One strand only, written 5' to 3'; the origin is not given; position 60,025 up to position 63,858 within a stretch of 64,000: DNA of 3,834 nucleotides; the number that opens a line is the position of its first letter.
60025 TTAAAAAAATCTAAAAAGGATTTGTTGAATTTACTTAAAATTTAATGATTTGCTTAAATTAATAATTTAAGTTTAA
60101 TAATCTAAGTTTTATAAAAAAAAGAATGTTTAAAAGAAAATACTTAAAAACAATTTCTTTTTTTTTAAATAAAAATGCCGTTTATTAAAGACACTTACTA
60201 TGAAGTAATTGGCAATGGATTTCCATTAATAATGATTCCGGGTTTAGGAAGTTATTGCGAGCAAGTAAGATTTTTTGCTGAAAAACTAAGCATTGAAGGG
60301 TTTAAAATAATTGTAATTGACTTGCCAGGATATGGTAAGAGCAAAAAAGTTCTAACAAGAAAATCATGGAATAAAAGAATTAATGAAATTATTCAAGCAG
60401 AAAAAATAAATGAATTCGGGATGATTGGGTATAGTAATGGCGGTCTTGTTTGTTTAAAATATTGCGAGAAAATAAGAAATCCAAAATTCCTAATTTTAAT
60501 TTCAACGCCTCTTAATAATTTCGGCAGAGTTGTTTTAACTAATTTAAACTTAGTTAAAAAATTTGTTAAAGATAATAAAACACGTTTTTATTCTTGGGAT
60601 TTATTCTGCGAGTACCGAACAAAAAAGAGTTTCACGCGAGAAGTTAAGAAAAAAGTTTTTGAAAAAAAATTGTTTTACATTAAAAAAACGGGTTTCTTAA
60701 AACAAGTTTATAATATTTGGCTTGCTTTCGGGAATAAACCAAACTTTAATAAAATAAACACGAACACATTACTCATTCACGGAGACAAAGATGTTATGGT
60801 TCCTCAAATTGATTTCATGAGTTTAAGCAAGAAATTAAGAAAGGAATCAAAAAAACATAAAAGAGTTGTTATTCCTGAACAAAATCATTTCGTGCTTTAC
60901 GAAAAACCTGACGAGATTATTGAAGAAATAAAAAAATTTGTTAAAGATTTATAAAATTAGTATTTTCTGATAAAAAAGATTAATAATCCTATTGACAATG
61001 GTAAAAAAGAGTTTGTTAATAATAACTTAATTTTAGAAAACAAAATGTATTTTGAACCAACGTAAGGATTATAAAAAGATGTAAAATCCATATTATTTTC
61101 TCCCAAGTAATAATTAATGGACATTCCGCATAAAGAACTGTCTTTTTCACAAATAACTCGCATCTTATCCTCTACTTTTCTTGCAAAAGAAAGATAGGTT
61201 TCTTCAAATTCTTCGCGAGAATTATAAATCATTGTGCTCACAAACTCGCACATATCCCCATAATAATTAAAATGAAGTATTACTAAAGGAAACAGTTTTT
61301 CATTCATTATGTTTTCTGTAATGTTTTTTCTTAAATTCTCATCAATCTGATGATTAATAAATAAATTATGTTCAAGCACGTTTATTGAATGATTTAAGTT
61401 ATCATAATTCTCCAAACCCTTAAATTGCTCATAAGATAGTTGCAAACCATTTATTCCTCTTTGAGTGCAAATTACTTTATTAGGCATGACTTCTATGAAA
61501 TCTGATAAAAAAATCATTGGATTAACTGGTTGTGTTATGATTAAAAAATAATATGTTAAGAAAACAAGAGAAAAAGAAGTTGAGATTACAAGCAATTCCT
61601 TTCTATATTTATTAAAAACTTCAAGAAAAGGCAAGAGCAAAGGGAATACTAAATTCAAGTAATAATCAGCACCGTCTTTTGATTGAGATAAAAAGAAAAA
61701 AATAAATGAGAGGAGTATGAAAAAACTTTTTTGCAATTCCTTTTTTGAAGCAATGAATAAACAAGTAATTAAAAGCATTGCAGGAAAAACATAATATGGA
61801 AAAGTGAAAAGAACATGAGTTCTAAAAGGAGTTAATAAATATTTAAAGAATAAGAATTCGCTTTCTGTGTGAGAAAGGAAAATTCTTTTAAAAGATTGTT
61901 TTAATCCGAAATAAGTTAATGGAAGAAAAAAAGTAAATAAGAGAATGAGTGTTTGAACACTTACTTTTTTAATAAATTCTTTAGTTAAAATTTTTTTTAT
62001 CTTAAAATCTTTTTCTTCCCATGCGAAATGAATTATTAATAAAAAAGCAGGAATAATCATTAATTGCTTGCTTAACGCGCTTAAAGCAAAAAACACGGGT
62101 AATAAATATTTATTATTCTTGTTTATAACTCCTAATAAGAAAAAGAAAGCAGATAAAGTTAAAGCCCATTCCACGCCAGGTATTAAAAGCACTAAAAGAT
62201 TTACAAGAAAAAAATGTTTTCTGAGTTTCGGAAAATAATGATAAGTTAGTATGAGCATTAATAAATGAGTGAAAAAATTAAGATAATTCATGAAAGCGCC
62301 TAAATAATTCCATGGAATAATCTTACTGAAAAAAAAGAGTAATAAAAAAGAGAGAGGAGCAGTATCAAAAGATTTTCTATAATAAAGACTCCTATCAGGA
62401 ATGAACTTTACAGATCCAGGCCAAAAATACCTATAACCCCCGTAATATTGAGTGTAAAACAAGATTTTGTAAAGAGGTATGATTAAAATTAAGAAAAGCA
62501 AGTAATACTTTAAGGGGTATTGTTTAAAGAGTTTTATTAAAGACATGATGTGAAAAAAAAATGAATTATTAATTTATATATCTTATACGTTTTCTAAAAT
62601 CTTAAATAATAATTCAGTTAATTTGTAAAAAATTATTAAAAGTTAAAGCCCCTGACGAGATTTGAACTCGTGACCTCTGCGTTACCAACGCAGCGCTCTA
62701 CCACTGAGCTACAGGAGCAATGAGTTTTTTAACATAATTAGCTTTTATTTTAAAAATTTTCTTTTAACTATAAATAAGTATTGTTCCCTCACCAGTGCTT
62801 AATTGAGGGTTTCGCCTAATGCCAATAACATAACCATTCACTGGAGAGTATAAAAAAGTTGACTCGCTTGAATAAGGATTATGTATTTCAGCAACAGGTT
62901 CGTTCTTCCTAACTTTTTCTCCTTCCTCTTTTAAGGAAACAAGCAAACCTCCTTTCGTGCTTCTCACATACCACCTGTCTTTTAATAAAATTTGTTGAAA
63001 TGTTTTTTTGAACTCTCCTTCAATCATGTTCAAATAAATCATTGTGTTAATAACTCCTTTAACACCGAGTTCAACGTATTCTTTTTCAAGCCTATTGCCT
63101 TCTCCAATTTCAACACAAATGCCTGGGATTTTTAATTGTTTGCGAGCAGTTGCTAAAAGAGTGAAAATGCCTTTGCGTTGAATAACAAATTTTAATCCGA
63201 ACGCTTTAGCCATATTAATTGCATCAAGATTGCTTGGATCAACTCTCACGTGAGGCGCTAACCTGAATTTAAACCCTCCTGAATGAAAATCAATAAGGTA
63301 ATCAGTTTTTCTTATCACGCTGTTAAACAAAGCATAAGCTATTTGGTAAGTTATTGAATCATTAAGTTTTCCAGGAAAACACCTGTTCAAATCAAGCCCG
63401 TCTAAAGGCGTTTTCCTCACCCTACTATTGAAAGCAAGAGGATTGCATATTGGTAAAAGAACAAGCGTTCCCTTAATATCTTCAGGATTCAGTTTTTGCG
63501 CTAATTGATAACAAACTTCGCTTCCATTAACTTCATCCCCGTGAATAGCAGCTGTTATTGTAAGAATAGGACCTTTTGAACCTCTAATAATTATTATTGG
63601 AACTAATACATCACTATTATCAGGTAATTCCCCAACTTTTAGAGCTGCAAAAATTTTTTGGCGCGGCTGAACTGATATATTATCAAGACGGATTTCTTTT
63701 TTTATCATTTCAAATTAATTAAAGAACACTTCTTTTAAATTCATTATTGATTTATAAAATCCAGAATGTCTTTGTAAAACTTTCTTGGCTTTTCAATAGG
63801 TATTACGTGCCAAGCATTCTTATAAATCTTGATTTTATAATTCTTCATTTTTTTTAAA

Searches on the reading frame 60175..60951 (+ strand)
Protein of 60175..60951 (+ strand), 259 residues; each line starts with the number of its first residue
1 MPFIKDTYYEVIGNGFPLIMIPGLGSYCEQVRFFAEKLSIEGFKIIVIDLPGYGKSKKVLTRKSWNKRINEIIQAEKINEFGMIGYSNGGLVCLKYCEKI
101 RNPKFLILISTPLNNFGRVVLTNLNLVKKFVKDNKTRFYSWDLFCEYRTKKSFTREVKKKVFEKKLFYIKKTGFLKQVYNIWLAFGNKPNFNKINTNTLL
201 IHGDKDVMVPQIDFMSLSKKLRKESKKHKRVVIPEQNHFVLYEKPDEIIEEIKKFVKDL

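Call 87: search_protein_families(library=pfam, proteins=[window:60175-60951:+], max_evalue=0.00001)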
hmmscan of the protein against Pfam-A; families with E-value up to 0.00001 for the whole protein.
window:60175-60951:+ (259 aa): 5 families
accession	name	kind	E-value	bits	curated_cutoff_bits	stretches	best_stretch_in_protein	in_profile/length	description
PF00561.26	Abhydrolase_1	-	8.7e-17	62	25.8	1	17-111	2-102/245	alpha/beta hydrolase fold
PF12146.15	Hydrolase_4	-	1.9e-11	44.2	27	1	19-244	8-238/239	Serine aminopeptidase, S33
PF00326.27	Peptidase_S9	-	2e-07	31.1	22.6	1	187-253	137-200/213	Prolyl oligopeptidase family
PF12697.13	Abhydrolase_6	-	6.4e-07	30.7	26.3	1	18-250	1-216/217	Alpha/beta hydrolase family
PF03959.19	FSH1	-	9.7e-06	25.8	21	0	69-240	92-201/211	Serine hydrolase (FSH1)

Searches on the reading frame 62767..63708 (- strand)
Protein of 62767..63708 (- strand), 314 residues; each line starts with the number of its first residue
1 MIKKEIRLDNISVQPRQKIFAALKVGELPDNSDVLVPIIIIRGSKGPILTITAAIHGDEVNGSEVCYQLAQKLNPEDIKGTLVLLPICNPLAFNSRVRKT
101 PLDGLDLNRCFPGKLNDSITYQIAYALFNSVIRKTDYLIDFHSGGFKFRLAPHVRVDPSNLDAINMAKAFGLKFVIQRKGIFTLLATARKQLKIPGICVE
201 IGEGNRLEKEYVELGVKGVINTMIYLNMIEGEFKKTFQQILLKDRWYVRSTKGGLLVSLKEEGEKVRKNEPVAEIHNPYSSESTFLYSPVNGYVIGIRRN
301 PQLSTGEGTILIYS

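Call 87: search_protein_families(library=pfam, proteins=[window:62767-63708:-], max_evalue=0.00001)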
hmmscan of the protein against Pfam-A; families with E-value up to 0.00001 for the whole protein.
window:62767-63708:- (314 aa): 1 family
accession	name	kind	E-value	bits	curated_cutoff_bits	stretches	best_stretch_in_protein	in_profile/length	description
PF24827.1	AstE_AspA_cat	-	1.4e-34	119.8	25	1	46-224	2-190/192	Succinylglutamate desuccinylase/Aspartoacylase catalytic domain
